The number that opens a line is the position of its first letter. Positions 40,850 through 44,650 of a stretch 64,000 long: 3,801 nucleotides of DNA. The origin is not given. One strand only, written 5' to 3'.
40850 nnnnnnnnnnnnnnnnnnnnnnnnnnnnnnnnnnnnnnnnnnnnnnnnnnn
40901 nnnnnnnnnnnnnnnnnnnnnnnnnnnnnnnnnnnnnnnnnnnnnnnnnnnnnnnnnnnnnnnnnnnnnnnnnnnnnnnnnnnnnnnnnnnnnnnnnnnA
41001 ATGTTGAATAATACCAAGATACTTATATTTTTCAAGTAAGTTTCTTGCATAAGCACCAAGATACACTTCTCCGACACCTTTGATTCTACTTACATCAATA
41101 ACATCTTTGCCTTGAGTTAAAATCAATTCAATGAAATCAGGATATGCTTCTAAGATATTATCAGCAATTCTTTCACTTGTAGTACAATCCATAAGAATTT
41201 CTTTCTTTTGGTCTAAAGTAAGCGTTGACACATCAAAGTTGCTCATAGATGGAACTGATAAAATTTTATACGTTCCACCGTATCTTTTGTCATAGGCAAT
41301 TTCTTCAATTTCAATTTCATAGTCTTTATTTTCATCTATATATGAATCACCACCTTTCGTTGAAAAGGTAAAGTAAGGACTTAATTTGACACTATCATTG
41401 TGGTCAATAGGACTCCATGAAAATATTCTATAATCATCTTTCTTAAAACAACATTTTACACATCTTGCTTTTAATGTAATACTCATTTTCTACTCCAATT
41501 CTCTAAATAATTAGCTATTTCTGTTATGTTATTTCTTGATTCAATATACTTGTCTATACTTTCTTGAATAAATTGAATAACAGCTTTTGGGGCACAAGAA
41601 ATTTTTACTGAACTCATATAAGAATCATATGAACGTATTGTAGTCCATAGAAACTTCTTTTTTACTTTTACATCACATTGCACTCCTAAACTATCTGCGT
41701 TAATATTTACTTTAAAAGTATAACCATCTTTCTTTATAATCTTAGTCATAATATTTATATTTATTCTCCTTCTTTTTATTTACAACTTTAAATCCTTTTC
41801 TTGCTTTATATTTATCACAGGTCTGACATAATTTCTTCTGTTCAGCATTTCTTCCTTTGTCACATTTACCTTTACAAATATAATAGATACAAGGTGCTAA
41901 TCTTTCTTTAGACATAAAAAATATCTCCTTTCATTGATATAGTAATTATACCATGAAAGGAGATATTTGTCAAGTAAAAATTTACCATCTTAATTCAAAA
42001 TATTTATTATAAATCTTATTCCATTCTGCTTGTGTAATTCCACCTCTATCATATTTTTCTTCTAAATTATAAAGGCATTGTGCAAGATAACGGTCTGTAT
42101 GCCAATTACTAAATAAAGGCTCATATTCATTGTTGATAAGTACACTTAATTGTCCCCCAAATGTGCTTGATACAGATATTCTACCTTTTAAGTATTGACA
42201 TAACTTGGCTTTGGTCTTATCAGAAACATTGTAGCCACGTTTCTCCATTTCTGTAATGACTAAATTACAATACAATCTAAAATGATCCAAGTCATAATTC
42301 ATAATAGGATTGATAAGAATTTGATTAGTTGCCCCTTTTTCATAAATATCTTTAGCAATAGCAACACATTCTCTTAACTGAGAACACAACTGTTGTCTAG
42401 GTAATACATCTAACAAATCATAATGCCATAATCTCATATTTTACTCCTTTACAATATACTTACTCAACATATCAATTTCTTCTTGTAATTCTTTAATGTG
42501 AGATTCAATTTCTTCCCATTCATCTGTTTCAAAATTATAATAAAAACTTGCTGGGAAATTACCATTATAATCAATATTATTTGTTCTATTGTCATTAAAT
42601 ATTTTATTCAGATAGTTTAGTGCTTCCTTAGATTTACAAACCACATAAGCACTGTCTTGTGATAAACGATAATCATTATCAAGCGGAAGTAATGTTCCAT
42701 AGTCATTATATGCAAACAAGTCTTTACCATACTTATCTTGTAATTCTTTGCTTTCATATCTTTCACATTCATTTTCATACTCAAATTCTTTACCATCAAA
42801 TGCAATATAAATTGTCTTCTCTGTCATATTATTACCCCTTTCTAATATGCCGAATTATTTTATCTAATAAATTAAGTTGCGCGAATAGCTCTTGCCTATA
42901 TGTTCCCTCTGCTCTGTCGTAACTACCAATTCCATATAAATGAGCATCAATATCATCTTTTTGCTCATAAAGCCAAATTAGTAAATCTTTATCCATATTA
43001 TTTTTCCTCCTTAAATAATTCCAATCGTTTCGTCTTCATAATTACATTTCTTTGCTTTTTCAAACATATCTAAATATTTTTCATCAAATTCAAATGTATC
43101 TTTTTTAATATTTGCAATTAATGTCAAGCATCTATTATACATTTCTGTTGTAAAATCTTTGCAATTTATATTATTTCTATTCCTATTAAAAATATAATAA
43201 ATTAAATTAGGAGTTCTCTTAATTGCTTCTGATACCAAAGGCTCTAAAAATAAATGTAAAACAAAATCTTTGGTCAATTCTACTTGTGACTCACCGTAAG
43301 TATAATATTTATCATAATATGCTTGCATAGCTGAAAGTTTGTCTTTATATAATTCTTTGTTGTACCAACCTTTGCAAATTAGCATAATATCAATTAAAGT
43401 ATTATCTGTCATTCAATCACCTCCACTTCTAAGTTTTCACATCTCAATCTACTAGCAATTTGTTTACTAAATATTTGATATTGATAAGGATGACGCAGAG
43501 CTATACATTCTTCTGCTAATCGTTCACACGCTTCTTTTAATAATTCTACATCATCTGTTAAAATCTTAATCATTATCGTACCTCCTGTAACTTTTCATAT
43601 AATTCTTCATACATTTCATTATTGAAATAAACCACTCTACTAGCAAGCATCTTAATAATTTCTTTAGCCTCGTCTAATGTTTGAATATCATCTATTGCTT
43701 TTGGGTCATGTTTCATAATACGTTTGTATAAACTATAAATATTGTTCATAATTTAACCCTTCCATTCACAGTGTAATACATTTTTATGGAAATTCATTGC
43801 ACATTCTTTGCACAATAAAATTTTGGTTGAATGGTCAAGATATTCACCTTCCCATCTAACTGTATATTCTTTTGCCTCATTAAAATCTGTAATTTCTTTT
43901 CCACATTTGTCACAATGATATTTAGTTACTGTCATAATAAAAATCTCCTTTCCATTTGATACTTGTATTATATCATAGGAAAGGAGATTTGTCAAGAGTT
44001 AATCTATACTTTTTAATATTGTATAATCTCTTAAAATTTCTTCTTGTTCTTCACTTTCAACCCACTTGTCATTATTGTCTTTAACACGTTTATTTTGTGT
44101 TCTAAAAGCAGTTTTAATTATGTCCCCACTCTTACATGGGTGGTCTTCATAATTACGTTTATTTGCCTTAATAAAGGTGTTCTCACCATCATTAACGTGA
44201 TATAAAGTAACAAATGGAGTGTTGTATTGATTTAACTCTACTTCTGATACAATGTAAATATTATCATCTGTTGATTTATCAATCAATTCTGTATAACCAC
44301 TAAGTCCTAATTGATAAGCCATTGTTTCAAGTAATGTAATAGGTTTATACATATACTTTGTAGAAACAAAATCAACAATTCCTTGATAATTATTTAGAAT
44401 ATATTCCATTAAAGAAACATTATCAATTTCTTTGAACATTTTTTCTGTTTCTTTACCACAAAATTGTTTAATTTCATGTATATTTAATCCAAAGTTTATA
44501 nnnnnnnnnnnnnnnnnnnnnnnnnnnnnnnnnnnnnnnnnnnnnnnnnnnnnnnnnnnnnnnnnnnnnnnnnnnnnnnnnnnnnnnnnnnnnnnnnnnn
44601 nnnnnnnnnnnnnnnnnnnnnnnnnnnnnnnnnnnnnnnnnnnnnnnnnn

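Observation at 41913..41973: Compact terminator-promoter-RBS cassettes: the -10 in the loop, the SD as the 3' arm, the U tract as the SD-ATG spacer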

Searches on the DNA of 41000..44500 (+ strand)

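Call 4: search_dna_similar(query=window:41000-44500:+, collection=phages, mode=near, max_rows=25)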
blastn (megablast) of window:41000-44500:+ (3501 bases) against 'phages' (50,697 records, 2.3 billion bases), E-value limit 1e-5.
No match.

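Call 46: search_dna_similar(query=window:41913-41985:-, collection=phages, mode=distant, max_evalue=10, max_rows=30)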
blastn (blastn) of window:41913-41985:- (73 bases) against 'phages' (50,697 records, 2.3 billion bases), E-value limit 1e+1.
Records with a match: 348; places in all: 368; records where one place covers at least 80% of the query: 46.
Best place of each record, by identity: >=99% 7; 95-99% 159; 90-95% 8; 80-90% 104; 60-80% 70.
By first word of the organism name: Escherichia 139; Staphylococcus 48; Streptomyces 40; Lactococcus 22; Streptococcus 19; Bacillus 14; Shigella 12; Prevotella 9; Vibrio 7; Acinetobacter 5; and 19 more.
By host as written in the record: Escherichia coli 55; - 25; Streptomyces lividans JI 1326 19; Streptomyces griseus ATCC 10137 18; Lactococcus lactis 17; Escherichia coli LF82 12; Prevotella sp. 9; Staphylococcus aureus 8; and 118 more.
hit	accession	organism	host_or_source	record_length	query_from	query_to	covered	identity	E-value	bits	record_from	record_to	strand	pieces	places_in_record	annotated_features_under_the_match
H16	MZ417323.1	Staphylococcus phage PG-2021_1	Staphylococcus epidermidis NCC 100655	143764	2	73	99%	76.7%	3e-4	49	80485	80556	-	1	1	record has no annotation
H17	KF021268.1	Staphylococcus phage phiIBB-SEP1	Staphylococcus epidermidis 9142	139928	2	73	99%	76.7%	4e-3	46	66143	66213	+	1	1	promoter | thioredoxin-like protein | hypothetical protein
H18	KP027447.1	Staphylococcus phage vB_SepM_ phiIPLA-C1C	Staphylococcus sp.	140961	2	73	99%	76.7%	4e-3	46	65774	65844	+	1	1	thioredoxin-like protein | hypothetical protein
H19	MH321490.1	Staphylococcus phage Quidividi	Staphylococcus epidermidis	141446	2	73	99%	76.7%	4e-3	46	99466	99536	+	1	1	terminator | ribosome_binding_site | thioredoxin-like protein | hypothetical protein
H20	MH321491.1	Staphylococcus phage Twillingate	Staphylococcus epidermidis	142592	2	73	99%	76.7%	4e-3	46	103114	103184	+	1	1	terminator | ribosome_binding_site | thioredoxin-like protein | hypothetical protein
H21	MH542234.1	Staphylococcus phage Terranova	Staphylococcus epidermidis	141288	2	73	99%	76.7%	4e-3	46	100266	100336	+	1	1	ribosome_binding_site | thioredoxin-like protein | hypothetical protein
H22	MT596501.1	Staphylococcus phage vB_SepM_BE04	Staphylococcus epidermidis F12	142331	2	73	99%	76.7%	4e-3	46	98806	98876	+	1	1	thioredoxin-like protein | hypothetical protein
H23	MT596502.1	Staphylococcus phage vB_SepM_BE05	Staphylococcus epidermidis F12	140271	2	73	99%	76.7%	4e-3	46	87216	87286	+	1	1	thioredoxin-like protein | hypothetical protein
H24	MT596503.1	Staphylococcus phage vB_SepM_BE06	Staphylococcus epidermidis F12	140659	2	73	99%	76.7%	4e-3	46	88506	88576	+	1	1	thioredoxin-like protein | hypothetical protein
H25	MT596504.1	Staphylococcus phage vB_SepM_BE07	Staphylococcus epidermidis F12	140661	2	73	99%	76.7%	4e-3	46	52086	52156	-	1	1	hypothetical protein (x2)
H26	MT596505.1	Staphylococcus phage vB_SepM_BE08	Staphylococcus epidermidis F12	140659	2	73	99%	76.7%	4e-3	46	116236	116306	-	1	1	hypothetical protein (x2)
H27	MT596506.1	Staphylococcus phage vB_SepM_BE09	Staphylococcus epidermidis F12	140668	2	73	99%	76.7%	4e-3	46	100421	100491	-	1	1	hypothetical protein (x2)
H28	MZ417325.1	Staphylococcus phage PG-2021_23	Mammaliicoccus vitulinus C6867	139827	2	73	99%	76.7%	4e-3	46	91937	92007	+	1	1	record has no annotation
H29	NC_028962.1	Staphylococcus phage vB_SepM_ phiIPLA-C1C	Staphylococcus sp.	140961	2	73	99%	76.7%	4e-3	46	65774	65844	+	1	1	thioredoxin-like protein | hypothetical protein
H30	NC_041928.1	Staphylococcus phage phiIBB-SEP1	Staphylococcus epidermidis 9142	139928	2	73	99%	76.7%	4e-3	46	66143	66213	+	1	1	promoter | thioredoxin-like protein | hypothetical protein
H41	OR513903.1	Staphylococcus phage vB_Sau_191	Staphylococcus aureus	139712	13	73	84%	76.9%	2e-1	39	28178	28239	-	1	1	hypothetical protein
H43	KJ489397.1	Bacillus phage CAM003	Bacillus thuringiensis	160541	6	67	85%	75.0%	6e-1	38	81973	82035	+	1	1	none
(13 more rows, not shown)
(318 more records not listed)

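Call 47: get_annotated_region(hit=H19, flank=3000)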
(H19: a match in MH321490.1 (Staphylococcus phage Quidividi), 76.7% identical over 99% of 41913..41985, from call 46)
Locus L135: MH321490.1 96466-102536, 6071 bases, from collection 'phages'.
description: Staphylococcus phage Quidividi, complete genome.
organism: Staphylococcus phage Quidividi (NCBI taxid 2234036)
taxonomy: Viruses; Duplodnaviria; Heunggongvirae; Uroviricota; Caudoviricetes; Herelleviridae; Twortvirinae; Sepunavirus
host: Staphylococcus epidermidis; source: wastewater treatment plant; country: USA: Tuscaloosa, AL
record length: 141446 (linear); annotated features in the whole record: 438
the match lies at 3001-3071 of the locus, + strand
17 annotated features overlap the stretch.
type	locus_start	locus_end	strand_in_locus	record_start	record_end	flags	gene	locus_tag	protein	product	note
CDS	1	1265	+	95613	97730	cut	-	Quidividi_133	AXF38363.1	ribonucleotide reductase large subunit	AGR48188.1; ribonucleotide reductase large subunit NrdA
regulatory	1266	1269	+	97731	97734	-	-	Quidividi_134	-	ribosome_binding_site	Quidividi_134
CDS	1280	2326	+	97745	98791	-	-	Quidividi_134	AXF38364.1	ribonucleotide reductase small subunit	YP_009214518.1; ribonucleotide reductase small subunit NrdB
regulatory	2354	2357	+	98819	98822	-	-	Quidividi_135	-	ribosome_binding_site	Quidividi_135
CDS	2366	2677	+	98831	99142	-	-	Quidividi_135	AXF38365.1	hypothetical protein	-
regulatory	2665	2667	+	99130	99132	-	-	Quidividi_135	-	ribosome_binding_site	Quidividi_136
CDS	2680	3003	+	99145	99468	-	-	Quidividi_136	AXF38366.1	thioredoxin-like protein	YP_009214520.1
regulatory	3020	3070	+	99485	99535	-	-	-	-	terminator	-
regulatory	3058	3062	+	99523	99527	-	-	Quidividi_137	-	ribosome_binding_site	Quidividi_137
CDS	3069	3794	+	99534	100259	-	-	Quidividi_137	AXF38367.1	hypothetical protein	-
regulatory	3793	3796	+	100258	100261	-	-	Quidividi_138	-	ribosome_binding_site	Quidividi_138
CDS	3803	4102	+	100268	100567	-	-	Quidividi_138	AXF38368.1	DNA binding protein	YP_009214522.1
regulatory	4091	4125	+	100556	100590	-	-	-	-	terminator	-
regulatory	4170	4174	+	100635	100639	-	-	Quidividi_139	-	ribosome_binding_site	Quidividi_139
CDS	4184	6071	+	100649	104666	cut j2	-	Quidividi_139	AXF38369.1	DNA polymerase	AGR48195.1; contains intron encoding a hypothetical conserved gene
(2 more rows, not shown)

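Call 48: get_annotated_region(hit=H17, flank=3000)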
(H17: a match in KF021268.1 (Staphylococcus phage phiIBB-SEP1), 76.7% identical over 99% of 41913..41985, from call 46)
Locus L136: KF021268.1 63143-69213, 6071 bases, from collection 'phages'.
description: Staphylococcus phage phiIBB-SEP1, complete genome.
organism: Staphylococcus phage phiIBB-SEP1 (NCBI taxid 1340769)
taxonomy: Viruses; Duplodnaviria; Heunggongvirae; Uroviricota; Caudoviricetes; Herelleviridae; Twortvirinae; Sepunavirus; Sepunavirus SEP1
host: Staphylococcus epidermidis 9142; source: waste water treatment plant - raw sewage; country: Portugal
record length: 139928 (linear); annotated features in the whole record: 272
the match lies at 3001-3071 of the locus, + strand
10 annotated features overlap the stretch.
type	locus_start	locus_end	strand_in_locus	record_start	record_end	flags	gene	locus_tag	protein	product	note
CDS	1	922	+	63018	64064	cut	-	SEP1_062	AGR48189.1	ribonucleotide reductase beta subunit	-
CDS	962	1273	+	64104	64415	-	-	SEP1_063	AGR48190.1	hypothetical protein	-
regulatory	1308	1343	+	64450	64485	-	-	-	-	promoter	discovered using MEME 4.9.0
CDS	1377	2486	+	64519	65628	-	-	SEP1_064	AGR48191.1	transposase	-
CDS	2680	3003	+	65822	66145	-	-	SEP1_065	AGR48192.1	thioredoxin-like protein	-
regulatory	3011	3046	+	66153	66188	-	-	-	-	promoter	discovered using MEME 4.9.0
CDS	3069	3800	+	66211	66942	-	-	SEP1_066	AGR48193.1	hypothetical protein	-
CDS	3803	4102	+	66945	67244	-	-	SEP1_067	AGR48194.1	DNA-binding protein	-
regulatory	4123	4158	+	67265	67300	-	-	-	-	promoter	discovered using MEME 4.9.0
CDS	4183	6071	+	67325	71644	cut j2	-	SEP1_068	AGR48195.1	DNA polymerase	-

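Call 52: get_annotated_region(hit=H41, flank=1500)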
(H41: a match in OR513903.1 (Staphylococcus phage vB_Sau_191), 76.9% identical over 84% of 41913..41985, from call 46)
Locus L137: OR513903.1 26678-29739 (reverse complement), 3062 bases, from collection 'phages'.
description: Staphylococcus phage vB_Sau_191, complete genome.
organism: Staphylococcus phage vB_Sau_191 (NCBI taxid 3096986)
taxonomy: Viruses; Duplodnaviria; Heunggongvirae; Uroviricota; Caudoviricetes; Herelleviridae; Twortvirinae; Kayvirus
host: Staphylococcus aureus; source: -; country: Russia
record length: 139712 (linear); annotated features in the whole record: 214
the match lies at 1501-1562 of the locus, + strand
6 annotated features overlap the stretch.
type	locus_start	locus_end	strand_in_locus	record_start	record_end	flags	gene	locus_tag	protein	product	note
CDS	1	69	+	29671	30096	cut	-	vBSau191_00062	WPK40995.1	hypothetical protein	-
CDS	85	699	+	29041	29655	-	-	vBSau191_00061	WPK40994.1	virion component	-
CDS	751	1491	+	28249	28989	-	-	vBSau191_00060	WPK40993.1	hypothetical protein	-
CDS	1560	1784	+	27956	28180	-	-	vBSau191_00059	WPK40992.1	hypothetical protein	-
CDS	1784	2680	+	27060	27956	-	-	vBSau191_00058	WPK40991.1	hypothetical protein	-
CDS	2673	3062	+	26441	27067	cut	-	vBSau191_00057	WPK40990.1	hypothetical protein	-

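Call 54: get_annotated_region(hit=H43, flank=1500)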
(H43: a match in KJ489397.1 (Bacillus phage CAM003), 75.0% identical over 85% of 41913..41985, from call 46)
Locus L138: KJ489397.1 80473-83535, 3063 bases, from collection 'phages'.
description: Bacillus phage CAM003, complete genome.
organism: Bacillus phage CAM003 (NCBI taxid 1486657)
taxonomy: Viruses; Duplodnaviria; Heunggongvirae; Uroviricota; Caudoviricetes; Herelleviridae; Bastillevirinae; Bastillevirus; Bastillevirus CAM003
host: Bacillus thuringiensis; source: -; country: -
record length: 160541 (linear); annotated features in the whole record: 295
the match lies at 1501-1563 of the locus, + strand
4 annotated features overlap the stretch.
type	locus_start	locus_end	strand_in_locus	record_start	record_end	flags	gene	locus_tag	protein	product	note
CDS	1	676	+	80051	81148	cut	-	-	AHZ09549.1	hypothetical protein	gp120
CDS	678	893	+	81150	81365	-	-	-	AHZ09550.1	hypothetical protein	gp121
CDS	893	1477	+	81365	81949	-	-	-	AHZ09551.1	exonuclease II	gp122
CDS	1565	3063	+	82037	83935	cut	-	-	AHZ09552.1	exonuclease I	gp123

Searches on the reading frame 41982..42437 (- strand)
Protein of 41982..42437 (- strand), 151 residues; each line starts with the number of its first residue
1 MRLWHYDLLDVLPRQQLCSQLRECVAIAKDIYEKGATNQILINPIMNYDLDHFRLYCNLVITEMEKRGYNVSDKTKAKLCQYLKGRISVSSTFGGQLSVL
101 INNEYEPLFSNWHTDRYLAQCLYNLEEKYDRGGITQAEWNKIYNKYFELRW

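Call 17: search_protein_families(library=phrogs, proteins=[window:41982-42437:-], max_evalue=0.001)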
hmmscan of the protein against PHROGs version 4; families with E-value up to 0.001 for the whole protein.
window:41982-42437:- (151 aa): 0 families

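Call 18: search_protein_families(library=pfam, proteins=[window:41982-42437:-], max_evalue=0.001)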
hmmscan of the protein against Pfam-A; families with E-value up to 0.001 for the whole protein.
window:41982-42437:- (151 aa): 1 family
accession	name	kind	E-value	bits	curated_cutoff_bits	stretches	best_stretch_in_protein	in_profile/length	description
PF03013.19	Pyr_excise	-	9.3e-15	55.2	23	1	1-74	1-78/81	Pyrimidine dimer DNA glycosylase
